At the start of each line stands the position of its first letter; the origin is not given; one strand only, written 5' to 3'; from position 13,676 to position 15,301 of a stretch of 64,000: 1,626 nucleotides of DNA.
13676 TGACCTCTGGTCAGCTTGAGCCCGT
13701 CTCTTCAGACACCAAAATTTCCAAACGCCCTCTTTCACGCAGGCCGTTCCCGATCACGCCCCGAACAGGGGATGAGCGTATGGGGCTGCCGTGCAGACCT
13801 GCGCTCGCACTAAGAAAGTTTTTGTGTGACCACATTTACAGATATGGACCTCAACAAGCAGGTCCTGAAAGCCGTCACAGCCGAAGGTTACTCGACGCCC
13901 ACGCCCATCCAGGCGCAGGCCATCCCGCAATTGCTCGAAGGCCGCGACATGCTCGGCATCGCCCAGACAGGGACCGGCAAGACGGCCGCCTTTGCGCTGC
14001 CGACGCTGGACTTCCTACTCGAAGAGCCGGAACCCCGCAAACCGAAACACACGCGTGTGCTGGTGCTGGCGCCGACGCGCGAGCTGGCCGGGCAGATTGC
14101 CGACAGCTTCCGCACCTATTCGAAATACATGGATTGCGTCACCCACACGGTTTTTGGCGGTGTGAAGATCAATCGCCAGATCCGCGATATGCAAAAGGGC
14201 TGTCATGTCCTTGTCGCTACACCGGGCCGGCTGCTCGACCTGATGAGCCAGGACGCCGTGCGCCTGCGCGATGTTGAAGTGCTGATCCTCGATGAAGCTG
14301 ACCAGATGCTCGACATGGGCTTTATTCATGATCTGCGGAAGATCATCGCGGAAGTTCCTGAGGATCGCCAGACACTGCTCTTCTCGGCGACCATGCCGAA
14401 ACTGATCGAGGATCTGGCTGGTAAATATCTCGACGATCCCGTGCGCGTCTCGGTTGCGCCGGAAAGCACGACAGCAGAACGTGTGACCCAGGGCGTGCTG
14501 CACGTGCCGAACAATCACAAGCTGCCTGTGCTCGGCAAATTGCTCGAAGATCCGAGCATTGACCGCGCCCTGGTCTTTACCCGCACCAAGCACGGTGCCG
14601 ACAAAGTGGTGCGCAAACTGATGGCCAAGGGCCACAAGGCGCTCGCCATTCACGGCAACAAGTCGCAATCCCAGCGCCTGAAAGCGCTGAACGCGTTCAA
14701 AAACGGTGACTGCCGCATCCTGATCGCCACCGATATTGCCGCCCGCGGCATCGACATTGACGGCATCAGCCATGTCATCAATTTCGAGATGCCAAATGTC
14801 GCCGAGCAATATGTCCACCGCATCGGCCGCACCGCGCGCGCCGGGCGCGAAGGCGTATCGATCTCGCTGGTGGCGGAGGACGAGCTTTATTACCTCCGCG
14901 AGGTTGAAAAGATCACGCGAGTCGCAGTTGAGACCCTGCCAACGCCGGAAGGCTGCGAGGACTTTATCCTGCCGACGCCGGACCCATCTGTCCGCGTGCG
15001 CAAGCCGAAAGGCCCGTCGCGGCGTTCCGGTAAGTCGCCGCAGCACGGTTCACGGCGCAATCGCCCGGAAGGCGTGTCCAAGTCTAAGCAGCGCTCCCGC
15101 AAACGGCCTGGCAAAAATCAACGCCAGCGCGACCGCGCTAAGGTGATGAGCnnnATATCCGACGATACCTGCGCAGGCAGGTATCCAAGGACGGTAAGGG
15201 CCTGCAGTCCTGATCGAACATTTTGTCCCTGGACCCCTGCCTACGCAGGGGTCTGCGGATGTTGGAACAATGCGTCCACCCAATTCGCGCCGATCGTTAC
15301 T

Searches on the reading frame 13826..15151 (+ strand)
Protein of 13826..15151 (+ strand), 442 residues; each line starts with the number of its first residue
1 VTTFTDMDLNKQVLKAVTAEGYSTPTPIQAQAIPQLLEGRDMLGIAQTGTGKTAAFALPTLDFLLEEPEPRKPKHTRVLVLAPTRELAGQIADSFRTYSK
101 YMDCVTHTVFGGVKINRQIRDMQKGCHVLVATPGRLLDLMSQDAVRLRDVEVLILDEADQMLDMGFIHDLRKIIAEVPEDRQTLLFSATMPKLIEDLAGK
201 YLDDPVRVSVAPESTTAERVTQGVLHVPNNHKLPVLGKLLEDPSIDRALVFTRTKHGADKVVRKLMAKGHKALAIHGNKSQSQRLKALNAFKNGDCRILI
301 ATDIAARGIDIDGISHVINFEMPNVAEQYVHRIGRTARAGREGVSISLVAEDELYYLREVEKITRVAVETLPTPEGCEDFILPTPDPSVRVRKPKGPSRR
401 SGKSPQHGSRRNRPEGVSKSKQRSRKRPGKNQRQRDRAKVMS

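Call 3: search_protein_families(library=pfam, proteins=[window:13826-15151:+], max_evalue=1)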
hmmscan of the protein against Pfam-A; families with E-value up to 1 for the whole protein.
window:13826-15151:+ (442 aa): 10 families
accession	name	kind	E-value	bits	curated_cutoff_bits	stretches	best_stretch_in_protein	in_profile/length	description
PF00270.35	DEAD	-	6.5e-54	182.6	26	1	26-196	1-166/167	DEAD/DEAH box helicase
PF00271.37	Helicase_C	-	3e-32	111.6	23.5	1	232-340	2-110/110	Helicase conserved C-terminal domain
PF04851.21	ResIII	-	7.8e-09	36.1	22.5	1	25-191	4-163/164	Type III restriction enzyme, res subunit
PF13604.12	AAA_30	-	0.00014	22.1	27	1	27-175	4-113/191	AAA domain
PF13245.12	AAA_19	-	0.00021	21.9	25.1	1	29-175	1-115/134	AAA domain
PF13401.12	AAA_22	-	0.0047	17.7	27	1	46-174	12-108/130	AAA domain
PF16203.11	ERCC3_RAD25_C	-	0.016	15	27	1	265-342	75-154/248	ERCC3/RAD25/XPB C-terminal helicase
PF22590.2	Cas3-like_C_2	-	0.098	13.4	27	1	257-339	14-104/106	CRISPR-associated nuclease/helicase Cas3, C-terminal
PF14617.12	CMS1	-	0.22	11.3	35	1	88-195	137-238/250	U3-containing 90S pre-ribosomal complex subunit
PF06862.17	Utp25_C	-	0.28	11.2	32.8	1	266-330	68-134/190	Utp25, C-terminal domain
